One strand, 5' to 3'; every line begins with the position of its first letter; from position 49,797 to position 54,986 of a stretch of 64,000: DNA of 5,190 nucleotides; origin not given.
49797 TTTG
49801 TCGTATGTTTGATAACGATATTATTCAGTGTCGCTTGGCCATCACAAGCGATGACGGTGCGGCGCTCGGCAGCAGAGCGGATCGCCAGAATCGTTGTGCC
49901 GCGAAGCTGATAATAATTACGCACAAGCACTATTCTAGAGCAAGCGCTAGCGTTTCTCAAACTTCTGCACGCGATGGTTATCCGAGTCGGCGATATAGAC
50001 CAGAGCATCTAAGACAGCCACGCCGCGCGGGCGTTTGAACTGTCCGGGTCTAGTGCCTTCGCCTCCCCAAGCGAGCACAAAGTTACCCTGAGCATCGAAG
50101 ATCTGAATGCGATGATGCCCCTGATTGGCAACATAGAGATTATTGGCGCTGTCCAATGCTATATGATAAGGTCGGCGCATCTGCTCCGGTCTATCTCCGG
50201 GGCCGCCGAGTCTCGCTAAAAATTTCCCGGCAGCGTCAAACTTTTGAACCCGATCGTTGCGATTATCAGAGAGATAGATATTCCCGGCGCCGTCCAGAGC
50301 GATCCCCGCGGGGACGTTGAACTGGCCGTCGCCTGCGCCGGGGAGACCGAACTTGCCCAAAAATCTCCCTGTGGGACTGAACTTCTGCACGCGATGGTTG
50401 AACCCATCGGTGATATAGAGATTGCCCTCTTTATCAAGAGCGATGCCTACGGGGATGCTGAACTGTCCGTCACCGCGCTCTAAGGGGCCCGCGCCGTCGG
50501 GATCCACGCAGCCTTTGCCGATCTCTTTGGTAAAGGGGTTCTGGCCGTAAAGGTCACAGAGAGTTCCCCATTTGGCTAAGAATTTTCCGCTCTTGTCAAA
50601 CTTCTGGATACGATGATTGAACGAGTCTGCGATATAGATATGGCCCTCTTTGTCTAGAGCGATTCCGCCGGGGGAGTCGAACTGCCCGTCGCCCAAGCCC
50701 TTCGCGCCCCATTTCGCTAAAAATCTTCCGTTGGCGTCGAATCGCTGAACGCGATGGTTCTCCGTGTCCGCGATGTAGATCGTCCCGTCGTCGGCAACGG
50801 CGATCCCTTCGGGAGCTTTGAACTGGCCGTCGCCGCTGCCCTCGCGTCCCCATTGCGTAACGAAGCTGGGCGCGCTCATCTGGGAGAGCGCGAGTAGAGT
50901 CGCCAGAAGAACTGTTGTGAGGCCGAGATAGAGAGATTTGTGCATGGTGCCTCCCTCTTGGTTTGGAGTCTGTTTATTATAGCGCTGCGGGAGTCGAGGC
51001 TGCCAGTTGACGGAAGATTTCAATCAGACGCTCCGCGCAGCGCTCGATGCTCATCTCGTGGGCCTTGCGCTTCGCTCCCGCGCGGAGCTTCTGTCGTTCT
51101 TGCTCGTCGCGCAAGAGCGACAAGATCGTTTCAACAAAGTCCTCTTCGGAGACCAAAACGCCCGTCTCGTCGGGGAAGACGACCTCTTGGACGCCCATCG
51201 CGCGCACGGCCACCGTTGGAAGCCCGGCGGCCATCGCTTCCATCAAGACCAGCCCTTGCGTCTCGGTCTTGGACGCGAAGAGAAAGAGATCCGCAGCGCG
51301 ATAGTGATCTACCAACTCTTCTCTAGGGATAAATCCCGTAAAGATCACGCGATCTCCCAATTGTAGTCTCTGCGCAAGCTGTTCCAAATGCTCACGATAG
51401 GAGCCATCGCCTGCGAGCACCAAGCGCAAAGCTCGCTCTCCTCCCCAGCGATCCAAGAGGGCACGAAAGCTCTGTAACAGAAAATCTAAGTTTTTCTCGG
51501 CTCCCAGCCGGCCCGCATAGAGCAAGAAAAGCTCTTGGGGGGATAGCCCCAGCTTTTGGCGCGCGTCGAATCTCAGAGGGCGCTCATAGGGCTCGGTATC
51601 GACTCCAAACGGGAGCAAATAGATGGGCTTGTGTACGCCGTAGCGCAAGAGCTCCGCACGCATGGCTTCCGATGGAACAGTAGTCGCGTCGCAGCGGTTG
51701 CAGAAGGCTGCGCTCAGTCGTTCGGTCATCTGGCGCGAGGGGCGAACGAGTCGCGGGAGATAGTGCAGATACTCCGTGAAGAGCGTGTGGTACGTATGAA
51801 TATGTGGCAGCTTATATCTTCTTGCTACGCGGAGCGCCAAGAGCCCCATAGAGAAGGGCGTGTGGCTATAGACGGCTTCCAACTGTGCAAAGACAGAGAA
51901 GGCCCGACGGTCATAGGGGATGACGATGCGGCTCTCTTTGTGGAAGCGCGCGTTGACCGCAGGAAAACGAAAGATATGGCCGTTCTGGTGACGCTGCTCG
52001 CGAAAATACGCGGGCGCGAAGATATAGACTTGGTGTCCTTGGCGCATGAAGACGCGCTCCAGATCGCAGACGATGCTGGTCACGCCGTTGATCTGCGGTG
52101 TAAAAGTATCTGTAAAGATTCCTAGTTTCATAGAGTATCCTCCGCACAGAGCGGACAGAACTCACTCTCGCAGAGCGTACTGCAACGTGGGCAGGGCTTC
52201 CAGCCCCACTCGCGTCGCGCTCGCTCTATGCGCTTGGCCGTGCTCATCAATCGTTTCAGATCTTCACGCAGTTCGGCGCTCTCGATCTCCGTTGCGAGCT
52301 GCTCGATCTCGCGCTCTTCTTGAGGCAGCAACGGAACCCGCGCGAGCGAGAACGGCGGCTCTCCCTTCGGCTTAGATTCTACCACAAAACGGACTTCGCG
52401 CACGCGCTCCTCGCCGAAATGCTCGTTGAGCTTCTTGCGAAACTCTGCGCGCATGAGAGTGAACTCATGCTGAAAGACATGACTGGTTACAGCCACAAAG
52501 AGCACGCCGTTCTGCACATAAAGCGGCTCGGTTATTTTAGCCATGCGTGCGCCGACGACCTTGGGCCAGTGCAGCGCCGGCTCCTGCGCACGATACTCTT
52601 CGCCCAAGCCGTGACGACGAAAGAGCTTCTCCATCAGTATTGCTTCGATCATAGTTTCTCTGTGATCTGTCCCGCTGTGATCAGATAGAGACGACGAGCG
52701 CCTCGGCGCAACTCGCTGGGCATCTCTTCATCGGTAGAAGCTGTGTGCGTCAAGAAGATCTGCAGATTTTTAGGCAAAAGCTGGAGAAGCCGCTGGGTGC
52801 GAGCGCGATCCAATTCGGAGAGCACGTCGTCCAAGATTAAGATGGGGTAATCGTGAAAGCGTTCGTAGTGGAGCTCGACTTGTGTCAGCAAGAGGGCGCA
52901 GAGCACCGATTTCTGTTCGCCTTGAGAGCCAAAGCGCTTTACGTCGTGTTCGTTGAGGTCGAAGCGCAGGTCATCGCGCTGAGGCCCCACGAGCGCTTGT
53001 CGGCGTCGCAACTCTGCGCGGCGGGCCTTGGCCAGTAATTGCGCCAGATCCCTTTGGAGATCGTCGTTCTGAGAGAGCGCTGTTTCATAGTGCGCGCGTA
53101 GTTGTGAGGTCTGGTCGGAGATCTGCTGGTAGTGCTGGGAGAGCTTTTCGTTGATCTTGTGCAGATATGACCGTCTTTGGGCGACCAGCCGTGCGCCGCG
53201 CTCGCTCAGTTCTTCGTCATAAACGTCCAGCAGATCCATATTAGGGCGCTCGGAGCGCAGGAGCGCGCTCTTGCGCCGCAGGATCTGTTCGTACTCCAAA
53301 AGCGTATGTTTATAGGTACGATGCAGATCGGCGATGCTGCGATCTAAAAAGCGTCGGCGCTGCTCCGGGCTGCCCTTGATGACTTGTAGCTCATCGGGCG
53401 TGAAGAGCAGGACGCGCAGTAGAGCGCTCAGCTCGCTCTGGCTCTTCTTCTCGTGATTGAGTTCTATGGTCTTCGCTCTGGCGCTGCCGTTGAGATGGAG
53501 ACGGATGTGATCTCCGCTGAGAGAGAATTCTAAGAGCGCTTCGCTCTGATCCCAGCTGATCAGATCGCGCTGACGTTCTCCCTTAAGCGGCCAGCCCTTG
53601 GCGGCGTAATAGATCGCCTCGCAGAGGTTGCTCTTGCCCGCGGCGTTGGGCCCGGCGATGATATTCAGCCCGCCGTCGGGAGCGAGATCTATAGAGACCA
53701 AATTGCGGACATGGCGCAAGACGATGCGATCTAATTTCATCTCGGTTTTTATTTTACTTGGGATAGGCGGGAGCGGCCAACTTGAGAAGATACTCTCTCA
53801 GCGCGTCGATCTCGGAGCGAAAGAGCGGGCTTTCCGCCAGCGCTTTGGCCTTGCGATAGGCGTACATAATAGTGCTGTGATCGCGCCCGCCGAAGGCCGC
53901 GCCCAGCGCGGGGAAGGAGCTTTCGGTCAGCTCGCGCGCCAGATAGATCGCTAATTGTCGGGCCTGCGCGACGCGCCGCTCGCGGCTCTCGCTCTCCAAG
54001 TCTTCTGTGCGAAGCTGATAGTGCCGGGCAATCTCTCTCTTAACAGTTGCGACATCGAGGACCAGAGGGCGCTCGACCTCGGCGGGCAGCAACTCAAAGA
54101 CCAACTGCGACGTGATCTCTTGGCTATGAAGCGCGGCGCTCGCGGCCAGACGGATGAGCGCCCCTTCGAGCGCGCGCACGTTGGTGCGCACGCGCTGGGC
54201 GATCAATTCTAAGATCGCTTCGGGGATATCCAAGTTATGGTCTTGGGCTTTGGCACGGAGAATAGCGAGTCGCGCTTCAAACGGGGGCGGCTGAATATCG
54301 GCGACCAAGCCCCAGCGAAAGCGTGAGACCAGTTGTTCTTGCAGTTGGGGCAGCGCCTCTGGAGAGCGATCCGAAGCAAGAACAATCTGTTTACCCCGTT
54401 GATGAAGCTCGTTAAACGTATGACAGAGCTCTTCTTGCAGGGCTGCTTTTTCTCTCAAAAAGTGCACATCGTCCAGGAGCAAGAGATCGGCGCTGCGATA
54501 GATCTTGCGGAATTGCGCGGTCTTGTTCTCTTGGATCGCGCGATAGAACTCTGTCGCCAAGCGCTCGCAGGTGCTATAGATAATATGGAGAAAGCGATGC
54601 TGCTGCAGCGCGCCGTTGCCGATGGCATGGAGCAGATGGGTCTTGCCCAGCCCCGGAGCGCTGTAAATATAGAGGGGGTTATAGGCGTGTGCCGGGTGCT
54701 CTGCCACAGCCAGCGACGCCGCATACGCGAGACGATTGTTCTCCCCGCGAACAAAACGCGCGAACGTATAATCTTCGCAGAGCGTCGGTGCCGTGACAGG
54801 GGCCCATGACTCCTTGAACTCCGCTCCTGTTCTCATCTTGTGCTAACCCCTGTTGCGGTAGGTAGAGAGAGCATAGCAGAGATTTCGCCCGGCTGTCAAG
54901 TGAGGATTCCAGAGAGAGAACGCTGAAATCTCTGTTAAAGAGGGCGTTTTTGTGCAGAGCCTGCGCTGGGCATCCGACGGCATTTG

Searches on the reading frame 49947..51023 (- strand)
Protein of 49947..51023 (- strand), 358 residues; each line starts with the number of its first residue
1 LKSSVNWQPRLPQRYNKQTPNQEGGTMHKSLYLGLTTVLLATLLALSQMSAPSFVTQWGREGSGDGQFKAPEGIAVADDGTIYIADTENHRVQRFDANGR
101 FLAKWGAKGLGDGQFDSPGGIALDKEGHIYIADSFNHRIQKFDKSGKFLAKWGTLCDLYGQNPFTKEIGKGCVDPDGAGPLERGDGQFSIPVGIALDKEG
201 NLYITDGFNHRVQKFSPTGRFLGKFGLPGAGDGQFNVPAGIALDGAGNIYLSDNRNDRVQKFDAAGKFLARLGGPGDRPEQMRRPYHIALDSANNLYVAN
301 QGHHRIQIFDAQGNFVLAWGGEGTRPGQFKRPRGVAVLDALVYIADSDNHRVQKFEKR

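Call 94: search_protein_families(library=pfam, proteins=[window:49947-51023:-], max_evalue=0.00001)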
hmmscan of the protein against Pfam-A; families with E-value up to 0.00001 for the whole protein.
window:49947-51023:- (358 aa): 10 families
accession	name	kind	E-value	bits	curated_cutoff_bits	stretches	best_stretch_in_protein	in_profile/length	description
PF01436.27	NHL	-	1e-53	177.2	20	4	70-95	3-28/28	NHL repeat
PF13449.12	Phytase-like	-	2e-20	74.3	27.6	0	71-105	70-104/284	Esterase-like activity of phytase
PF17170.10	DUF5128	-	1e-18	68.1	22.9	1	69-149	44-125/321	6-bladed beta-propeller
PF08450.18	SGL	-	5.6e-18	65.9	26.3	1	70-152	135-220/246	SMP-30/Gluconolactonase/LRE-like region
PF25021.1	TEN_NHL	-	3.8e-14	52.9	27.1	0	65-93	326-354/357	Teneurin NHL domain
PF06739.17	SBBP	-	7.8e-12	45.4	20.5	0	191-205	15-29/38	Beta-propeller repeat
PF24684.1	Vgb_lyase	-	1.8e-09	37.2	50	0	191-308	141-248/290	Virginiamycin B lyase family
PF06977.17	SdiA-regulated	-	2.2e-07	30.8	21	0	90-132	194-239/249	SdiA-regulated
PF20067.5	SSL_N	-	8.5e-07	29.2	18.9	0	69-86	21-38/46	Strictosidine synthase-like, N-terminal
PF16288.11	DUF4934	-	9.7e-06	26.1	27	0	257-316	42-101/102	Domain of unknown function (DUF4934)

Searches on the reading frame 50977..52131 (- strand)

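Call 94: search_protein_families(library=pfam, proteins=[window:50977-52131:-], max_evalue=0.00001)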
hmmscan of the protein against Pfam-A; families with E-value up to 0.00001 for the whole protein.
window:50977-52131:- (384 aa): 6 families
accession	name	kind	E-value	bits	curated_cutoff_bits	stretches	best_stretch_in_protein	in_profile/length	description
PF00534.26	Glycos_transf_1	-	5.8e-40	137.1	26.4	1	189-355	4-171/172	Glycosyl transferases group 1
PF13692.12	Glyco_trans_1_4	-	3.3e-34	118.6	27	1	203-342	4-142/142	Glycosyl transferases group 1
PF13439.12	Glyco_transf_4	-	5.5e-31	108.3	28.5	1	14-180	1-169/170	Glycosyltransferase Family 4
PF13579.12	Glyco_trans_4_4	-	7.8e-14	52.8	29.7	1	16-170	2-152/158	Glycosyl transferase 4-like domain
PF20706.3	GT4-conflict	-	1.5e-09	37.8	26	1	171-345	175-342/385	Family 4 Glycosyltransferase in conflict systems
PF13524.12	Glyco_trans_1_2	-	2e-09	38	25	1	224-368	4-141/144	Glycosyl transferase-like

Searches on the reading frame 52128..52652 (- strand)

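Call 94: search_protein_families(library=pfam, proteins=[window:52128-52652:-], max_evalue=0.00001)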
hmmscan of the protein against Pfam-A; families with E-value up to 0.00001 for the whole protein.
window:52128-52652:- (174 aa): 1 family
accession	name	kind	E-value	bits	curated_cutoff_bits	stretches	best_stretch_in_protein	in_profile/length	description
PF05258.17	DciA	-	3.7e-16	59.6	24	1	6-89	5-89/89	Dna[CI] antecedent, DciA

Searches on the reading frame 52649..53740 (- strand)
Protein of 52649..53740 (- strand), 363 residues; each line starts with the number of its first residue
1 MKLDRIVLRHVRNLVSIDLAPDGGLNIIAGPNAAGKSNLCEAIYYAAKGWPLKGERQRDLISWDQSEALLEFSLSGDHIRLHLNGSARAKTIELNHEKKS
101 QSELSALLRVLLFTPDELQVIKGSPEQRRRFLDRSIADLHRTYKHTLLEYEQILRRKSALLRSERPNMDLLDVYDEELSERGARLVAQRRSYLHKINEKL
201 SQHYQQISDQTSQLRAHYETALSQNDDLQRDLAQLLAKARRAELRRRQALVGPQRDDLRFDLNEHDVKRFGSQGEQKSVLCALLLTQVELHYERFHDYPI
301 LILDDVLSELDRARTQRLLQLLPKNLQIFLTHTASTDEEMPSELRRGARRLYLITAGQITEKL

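Call 5: search_protein_families(library=pfam, proteins=[window:52649-53740:-], max_evalue=1)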
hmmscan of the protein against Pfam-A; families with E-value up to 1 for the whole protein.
window:52649-53740:- (363 aa): 11 families
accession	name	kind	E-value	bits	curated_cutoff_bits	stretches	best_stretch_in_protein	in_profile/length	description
PF02463.25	SMC_N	-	1.7e-17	64.1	40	1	3-331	2-195/220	RecF/RecN/SMC N terminal domain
PF13476.12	AAA_23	-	2.4e-10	41.8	27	1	12-237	8-198/201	AAA domain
PF13304.12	AAA_21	-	1.8e-06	28.7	27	1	25-327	1-292/304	AAA domain, putative AbiEii toxin, Type IV TA system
PF13175.12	AAA_15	-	0.00012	22.3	32.1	1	9-194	12-134/374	AAA ATPase domain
PF13514.12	AAA_27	-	0.0013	18.8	22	1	17-44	19-47/206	AAA domain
PF13558.12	SbcC_Walker_B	-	0.0072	17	27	1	269-322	31-88/90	SbcC/RAD50-like, Walker B motif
PF10046.14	BLOC1_2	-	0.0095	16.7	33.4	1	191-235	23-67/96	Biogenesis of lysosome-related organelles complex-1 subunit 2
PF13481.12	AAA_25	-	0.016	15.3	27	1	9-54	20-65/195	AAA domain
PF10498.14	IFT57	-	0.036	13.5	40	1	186-239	259-312/360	Intra-flagellar transport protein 57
PF00005.33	ABC_tran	-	0.063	14.3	25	0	23-48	11-36/137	ABC transporter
PF13555.12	AAA_29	-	0.11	12.7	27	1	16-44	16-43/61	P-loop containing region of AAA domain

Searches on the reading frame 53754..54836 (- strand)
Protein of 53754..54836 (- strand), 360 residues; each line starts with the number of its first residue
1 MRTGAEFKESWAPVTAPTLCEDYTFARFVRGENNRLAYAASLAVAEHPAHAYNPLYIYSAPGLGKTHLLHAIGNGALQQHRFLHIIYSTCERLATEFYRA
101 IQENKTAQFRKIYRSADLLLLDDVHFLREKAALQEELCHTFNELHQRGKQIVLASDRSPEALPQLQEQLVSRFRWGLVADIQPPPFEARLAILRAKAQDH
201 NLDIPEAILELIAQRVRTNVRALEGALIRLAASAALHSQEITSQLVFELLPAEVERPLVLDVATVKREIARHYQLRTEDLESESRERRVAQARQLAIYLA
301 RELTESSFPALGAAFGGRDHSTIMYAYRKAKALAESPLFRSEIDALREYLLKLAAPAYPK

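Call 5: search_protein_families(library=pfam, proteins=[window:53754-54836:-], max_evalue=1)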
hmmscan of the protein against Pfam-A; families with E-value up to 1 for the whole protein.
window:53754-54836:- (360 aa): 15 families
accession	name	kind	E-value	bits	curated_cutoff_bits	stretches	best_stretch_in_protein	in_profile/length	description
PF00308.24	Bac_DnaA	-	1.5e-61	207.7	23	1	21-179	3-161/162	Bacterial DnaA ATPAse domain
PF08299.17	Bac_DnaA_C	-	2.3e-25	88.9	31.5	1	263-329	2-68/69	Bacterial dnaA protein helix-turn-helix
PF01695.23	IstB_IS21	-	6.2e-07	29.6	24.1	1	49-158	90-195/238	IstB-like ATP binding protein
PF00004.35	AAA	-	2.7e-06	28.3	21.2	1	56-165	2-117/131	ATPase family associated with various cellular activities (AAA)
PF01637.24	ATPase_2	-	0.00047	20.5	33.2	1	51-171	19-133/225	ATPase domain predominantly from Archaea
PF13401.12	AAA_22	-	0.0014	19.4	27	1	55-143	8-110/130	AAA domain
PF13700.11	DUF4158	-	0.0019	18.5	27.4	0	260-299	11-51/165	Domain of unknown function (DUF4158)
PF13173.12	AAA_14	-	0.0082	16.6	27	1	62-173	12-115/129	AAA domain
PF22688.2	Hda_lid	-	0.009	16.4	27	1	188-242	3-57/65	Hda, lid domain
PF08282.18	Hydrolase_3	-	0.01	16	20.9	1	127-169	10-52/255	haloacid dehalogenase-like hydrolase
PF25201.1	nSTAND6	-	0.058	13.9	27.7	1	53-102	19-68/148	Novel STAND NTPase 6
PF13191.12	AAA_16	-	0.072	14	32.6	0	48-154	20-137/167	AAA ATPase domain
PF05729.18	NACHT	-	0.08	13.2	26.7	0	60-96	8-48/167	NACHT domain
PF00702.32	Hydrolase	-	0.14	12.9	26.4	1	93-168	61-134/191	haloacid dehalogenase-like hydrolase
PF00910.28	RNA_helicase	-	0.15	13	21.5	1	55-139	1-73/105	RNA helicase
